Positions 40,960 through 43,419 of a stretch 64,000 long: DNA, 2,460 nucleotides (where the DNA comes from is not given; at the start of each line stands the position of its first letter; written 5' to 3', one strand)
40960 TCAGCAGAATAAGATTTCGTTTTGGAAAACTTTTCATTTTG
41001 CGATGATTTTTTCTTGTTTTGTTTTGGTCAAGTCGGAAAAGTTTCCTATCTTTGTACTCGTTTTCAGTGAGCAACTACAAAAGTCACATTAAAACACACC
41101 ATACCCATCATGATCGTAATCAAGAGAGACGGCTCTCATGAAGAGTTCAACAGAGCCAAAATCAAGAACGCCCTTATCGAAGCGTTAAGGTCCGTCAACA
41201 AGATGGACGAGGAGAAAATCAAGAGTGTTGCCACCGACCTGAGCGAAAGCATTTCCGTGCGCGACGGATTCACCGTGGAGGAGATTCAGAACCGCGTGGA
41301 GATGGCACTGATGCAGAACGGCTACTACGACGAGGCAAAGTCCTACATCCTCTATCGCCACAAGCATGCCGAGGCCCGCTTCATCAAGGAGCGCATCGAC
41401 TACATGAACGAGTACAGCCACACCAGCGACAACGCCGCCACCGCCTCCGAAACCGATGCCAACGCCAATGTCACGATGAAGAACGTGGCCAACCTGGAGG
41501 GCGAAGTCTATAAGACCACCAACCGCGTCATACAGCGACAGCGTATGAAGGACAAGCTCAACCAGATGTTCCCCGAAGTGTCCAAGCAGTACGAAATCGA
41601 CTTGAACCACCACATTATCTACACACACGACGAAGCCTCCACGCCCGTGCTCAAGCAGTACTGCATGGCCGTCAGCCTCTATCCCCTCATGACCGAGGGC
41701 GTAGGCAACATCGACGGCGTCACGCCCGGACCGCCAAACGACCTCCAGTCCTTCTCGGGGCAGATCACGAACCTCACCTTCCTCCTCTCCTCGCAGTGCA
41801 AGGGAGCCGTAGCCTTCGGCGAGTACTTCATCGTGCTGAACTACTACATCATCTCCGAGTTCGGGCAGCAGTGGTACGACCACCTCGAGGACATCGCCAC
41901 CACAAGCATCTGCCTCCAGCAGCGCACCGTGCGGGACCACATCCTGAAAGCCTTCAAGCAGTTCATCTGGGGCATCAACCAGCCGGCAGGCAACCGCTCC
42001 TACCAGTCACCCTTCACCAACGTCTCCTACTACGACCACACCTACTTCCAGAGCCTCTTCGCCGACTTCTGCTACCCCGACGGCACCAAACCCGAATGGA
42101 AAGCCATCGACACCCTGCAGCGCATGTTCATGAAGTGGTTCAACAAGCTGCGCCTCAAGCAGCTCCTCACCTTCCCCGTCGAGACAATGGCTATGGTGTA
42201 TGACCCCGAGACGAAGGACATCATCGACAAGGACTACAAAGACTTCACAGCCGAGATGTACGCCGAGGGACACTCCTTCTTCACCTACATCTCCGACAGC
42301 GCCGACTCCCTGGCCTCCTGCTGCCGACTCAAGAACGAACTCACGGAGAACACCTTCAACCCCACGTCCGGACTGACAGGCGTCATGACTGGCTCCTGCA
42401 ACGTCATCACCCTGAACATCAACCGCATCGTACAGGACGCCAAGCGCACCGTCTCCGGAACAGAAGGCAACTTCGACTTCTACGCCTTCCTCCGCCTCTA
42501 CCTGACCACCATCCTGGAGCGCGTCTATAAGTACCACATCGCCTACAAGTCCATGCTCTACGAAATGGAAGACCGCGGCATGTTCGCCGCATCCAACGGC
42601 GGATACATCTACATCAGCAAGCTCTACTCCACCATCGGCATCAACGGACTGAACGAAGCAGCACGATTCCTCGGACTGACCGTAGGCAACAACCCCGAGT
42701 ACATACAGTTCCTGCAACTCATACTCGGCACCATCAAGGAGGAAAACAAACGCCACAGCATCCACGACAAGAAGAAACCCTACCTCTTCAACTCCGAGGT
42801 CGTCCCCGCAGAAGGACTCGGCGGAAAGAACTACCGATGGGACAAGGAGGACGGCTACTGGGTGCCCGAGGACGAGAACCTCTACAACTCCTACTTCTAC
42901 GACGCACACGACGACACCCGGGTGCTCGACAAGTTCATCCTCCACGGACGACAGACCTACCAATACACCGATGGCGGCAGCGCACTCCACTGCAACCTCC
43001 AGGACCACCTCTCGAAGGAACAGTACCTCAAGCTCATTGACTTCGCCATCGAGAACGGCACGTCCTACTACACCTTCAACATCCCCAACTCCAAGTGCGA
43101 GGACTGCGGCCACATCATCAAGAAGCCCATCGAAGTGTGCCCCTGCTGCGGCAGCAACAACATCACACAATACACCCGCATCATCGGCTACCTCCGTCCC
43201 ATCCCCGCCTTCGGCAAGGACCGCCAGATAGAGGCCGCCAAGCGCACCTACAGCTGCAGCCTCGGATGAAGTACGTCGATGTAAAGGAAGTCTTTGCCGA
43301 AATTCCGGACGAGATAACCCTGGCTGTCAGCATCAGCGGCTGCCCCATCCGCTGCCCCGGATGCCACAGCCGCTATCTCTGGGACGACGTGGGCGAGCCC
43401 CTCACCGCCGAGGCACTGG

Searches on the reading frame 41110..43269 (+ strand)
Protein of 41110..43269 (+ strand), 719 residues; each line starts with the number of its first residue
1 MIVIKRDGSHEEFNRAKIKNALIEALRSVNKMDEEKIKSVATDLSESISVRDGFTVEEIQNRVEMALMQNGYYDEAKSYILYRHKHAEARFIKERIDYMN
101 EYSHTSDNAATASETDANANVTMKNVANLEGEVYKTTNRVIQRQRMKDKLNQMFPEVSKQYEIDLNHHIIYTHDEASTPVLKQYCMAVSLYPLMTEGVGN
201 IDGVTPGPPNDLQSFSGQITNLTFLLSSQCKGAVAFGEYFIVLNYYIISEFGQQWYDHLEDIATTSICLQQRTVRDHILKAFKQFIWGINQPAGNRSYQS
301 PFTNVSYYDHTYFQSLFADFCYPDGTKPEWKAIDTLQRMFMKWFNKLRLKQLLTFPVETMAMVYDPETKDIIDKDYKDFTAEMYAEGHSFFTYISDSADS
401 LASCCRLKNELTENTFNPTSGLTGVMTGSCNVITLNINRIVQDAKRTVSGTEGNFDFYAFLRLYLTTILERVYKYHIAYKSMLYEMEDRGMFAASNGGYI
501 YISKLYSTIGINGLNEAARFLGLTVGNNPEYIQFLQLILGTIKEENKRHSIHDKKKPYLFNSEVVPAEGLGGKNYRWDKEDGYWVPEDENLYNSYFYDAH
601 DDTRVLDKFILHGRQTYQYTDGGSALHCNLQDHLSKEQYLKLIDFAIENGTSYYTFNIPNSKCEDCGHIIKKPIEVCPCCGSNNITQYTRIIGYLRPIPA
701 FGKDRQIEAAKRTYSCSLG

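Call 60: search_protein_families(library=pfam, proteins=[window:41110-43269:+], max_evalue=0.001)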
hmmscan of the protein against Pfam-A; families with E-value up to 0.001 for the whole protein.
window:41110-43269:+ (719 aa): 2 families
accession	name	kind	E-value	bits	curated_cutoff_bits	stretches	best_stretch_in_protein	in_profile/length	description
PF13597.11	NRDD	-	6.4e-78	263.2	26.2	1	127-713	3-560/562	Anaerobic ribonucleoside-triphosphate reductase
PF03477.21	ATP-cone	-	5.7e-23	81.7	25.8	1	1-87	1-87/88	ATP cone domain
